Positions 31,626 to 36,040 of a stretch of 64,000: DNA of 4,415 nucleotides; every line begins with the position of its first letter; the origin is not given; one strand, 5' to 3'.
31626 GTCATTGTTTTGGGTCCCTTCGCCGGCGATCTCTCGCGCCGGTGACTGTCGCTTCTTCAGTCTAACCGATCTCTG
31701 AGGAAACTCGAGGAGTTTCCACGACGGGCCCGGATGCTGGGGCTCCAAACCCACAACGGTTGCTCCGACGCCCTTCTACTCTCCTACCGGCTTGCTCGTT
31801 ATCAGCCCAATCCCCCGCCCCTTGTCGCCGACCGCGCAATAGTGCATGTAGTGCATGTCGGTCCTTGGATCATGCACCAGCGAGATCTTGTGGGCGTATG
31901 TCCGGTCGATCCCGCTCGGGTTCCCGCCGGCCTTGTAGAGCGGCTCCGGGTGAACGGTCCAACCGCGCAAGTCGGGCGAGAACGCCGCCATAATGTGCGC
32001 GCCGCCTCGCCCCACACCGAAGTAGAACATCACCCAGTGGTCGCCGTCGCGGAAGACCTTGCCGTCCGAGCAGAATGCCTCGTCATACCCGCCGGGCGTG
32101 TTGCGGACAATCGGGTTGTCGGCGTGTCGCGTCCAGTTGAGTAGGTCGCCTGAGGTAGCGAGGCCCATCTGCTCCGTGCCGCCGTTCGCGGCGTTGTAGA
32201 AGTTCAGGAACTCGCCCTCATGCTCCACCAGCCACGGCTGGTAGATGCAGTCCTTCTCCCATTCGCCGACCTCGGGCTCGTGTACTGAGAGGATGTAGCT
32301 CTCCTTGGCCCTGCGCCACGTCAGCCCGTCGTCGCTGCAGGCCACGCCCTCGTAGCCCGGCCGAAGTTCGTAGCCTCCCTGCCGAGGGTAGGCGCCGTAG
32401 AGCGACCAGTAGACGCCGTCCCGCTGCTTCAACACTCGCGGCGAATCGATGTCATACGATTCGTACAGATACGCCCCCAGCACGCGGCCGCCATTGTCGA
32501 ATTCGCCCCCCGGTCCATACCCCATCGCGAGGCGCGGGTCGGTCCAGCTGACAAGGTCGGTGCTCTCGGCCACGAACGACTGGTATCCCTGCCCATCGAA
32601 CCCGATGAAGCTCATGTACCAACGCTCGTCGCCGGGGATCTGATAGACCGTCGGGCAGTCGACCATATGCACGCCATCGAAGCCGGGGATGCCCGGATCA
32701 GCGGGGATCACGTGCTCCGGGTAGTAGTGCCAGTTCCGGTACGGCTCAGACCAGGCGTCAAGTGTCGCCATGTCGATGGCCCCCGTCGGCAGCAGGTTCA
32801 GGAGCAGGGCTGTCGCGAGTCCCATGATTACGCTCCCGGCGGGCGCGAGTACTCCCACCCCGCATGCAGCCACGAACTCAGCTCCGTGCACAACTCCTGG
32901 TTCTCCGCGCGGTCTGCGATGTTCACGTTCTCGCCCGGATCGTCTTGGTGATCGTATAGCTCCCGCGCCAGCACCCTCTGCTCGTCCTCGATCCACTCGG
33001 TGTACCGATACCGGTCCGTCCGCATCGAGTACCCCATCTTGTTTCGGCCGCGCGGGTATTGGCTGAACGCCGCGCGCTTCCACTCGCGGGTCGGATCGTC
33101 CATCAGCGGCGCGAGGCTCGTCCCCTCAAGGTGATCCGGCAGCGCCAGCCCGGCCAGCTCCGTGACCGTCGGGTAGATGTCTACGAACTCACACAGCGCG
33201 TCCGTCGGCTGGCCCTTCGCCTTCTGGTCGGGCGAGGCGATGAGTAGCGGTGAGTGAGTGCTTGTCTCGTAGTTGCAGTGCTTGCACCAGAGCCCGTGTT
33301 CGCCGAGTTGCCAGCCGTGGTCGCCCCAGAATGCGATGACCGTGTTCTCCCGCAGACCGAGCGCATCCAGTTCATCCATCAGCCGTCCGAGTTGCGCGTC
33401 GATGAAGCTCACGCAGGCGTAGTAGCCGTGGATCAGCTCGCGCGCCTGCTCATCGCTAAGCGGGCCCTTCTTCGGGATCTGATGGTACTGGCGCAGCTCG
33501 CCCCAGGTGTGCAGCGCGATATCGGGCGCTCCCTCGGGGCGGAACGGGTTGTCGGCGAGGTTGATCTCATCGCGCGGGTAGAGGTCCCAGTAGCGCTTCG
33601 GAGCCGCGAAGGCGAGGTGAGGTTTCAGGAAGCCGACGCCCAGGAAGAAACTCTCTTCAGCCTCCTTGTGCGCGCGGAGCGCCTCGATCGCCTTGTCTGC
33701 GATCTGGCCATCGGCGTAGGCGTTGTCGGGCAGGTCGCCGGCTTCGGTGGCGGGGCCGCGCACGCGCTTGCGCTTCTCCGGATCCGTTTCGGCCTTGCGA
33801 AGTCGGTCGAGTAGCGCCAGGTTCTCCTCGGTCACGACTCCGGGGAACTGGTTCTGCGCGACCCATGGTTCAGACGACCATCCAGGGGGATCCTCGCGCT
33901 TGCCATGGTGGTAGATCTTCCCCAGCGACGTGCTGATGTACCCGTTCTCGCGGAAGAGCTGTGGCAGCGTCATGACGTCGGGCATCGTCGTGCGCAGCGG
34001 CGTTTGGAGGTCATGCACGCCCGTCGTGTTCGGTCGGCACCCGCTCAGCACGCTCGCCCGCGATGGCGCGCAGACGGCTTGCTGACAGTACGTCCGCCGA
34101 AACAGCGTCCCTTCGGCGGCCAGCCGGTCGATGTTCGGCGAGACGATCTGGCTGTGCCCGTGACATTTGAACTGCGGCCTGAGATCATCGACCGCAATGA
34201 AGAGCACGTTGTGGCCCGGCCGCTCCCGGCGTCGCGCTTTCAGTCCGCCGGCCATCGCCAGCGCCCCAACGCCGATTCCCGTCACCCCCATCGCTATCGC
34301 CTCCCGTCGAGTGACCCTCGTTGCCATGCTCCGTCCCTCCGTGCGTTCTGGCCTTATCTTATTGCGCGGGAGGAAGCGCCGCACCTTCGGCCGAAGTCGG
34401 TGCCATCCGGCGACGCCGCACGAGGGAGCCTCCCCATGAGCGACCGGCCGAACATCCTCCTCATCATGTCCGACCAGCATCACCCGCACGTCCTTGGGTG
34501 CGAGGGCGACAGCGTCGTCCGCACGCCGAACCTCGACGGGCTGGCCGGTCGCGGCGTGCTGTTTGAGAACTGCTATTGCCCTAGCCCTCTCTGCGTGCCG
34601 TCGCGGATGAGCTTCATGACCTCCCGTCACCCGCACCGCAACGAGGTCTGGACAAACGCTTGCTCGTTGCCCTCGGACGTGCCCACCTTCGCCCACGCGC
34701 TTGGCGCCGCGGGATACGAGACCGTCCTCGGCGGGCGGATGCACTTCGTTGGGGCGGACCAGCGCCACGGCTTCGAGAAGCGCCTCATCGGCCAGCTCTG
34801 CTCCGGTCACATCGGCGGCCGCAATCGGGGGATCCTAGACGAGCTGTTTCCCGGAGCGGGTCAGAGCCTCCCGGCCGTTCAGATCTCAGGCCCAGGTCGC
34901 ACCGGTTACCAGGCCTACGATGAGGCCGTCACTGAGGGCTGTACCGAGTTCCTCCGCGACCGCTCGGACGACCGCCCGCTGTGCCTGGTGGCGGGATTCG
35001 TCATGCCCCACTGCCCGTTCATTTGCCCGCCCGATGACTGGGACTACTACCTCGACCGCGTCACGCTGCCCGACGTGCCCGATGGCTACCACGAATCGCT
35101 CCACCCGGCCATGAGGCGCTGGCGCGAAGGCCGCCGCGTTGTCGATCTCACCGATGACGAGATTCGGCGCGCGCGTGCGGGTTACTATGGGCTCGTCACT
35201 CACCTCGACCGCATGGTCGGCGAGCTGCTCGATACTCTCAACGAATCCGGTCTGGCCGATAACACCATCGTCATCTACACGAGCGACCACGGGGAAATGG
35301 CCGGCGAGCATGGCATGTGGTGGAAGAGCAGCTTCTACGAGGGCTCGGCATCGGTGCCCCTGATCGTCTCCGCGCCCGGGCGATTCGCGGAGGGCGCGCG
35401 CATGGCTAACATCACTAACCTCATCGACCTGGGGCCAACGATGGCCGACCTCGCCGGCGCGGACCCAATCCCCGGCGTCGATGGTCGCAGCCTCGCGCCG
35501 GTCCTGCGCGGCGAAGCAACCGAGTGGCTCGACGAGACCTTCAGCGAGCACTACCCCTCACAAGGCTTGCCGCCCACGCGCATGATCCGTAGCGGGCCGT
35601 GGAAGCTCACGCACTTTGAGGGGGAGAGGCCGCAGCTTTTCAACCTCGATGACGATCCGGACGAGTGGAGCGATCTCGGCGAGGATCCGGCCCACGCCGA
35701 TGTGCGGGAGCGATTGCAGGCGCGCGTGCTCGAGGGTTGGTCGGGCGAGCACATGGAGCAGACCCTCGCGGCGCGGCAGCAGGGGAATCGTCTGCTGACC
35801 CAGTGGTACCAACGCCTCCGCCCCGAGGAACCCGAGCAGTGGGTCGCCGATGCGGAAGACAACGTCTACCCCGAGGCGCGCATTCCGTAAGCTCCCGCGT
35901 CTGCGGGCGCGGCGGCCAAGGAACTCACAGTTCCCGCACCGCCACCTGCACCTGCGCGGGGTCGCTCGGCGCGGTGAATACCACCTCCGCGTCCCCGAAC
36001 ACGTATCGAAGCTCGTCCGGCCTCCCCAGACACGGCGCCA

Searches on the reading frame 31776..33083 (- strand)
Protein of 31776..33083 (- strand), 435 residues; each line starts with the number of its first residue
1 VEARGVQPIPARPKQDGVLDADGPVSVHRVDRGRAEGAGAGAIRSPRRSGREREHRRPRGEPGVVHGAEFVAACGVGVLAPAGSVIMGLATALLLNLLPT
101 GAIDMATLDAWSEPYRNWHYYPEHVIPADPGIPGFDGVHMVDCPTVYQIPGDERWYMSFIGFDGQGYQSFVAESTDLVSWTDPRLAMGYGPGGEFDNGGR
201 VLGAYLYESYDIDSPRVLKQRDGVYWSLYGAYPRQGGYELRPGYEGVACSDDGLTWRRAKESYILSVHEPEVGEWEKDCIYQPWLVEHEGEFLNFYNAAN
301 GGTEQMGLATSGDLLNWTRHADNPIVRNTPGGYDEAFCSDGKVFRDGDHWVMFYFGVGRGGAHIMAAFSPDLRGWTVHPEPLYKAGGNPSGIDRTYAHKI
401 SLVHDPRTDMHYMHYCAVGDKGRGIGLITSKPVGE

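Call 12: search_protein_families(library=pfam, proteins=[window:31776-33083:-], max_evalue=0.001)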
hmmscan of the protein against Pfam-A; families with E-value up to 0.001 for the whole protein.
window:31776-33083:- (435 aa): 2 families
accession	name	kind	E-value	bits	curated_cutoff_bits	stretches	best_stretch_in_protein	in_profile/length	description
PF04041.19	Glyco_hydro_130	-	0.00017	21.1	26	0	205-336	92-211/320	beta-1,4-mannooligosaccharide phosphorylase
PF00251.26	Glyco_hydro_32N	-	0.00071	19.7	22.1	0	285-384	74-178/307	Glycosyl hydrolases family 32 N-terminal domain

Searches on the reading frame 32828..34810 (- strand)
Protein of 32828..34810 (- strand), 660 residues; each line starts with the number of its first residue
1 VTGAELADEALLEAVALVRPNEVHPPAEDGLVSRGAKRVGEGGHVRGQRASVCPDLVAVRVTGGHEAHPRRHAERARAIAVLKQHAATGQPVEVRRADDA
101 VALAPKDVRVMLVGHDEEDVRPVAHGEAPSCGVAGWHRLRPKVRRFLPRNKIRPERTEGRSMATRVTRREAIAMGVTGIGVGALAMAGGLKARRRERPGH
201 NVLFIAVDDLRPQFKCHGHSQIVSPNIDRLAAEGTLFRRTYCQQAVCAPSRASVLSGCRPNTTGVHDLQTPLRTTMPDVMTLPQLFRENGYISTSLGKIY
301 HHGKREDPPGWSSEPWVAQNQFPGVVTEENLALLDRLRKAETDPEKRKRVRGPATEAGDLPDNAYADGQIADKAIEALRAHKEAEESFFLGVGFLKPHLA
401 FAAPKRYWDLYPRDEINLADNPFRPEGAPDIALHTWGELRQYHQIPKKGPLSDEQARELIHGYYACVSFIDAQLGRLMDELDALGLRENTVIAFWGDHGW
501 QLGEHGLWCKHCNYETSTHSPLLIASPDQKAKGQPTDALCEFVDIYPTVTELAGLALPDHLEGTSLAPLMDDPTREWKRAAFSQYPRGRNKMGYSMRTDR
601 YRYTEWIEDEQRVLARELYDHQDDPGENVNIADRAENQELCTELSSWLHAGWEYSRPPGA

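Call 12: search_protein_families(library=pfam, proteins=[window:32828-34810:-], max_evalue=0.001)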
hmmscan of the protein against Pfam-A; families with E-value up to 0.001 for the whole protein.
window:32828-34810:- (660 aa): 3 families
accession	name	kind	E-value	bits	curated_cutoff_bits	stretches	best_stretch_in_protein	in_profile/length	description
PF00884.28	Sulfatase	-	1e-44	153.5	25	1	201-554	2-300/301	Sulfatase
PF16347.10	SGSH_C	-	1.6e-22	80.7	29.3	1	503-648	1-148/154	N-sulphoglucosamine sulphohydrolase, C-terminal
PF01663.27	Phosphodiest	-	3.7e-06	27.2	23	0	466-501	187-222/342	Type I phosphodiesterase / nucleotide pyrophosphatase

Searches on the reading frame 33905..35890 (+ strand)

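Call 12: search_protein_families(library=pfam, proteins=[window:33905-35890:+], max_evalue=0.001)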
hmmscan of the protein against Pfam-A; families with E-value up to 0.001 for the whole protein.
window:33905-35890:+ (661 aa): 4 families
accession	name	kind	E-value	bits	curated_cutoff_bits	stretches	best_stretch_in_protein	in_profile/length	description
PF00884.28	Sulfatase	-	6.8e-45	154.1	25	1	182-519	1-301/301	Sulfatase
PF16347.10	SGSH_C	-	1.5e-19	71.1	29.3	1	467-609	1-149/154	N-sulphoglucosamine sulphohydrolase, C-terminal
PF01663.27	Phosphodiest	-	4.3e-08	33.6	23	1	432-467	189-224/342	Type I phosphodiesterase / nucleotide pyrophosphatase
PF02995.22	DUF229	-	0.00033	19.9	25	1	427-473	306-352/496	Protein of unknown function (DUF229)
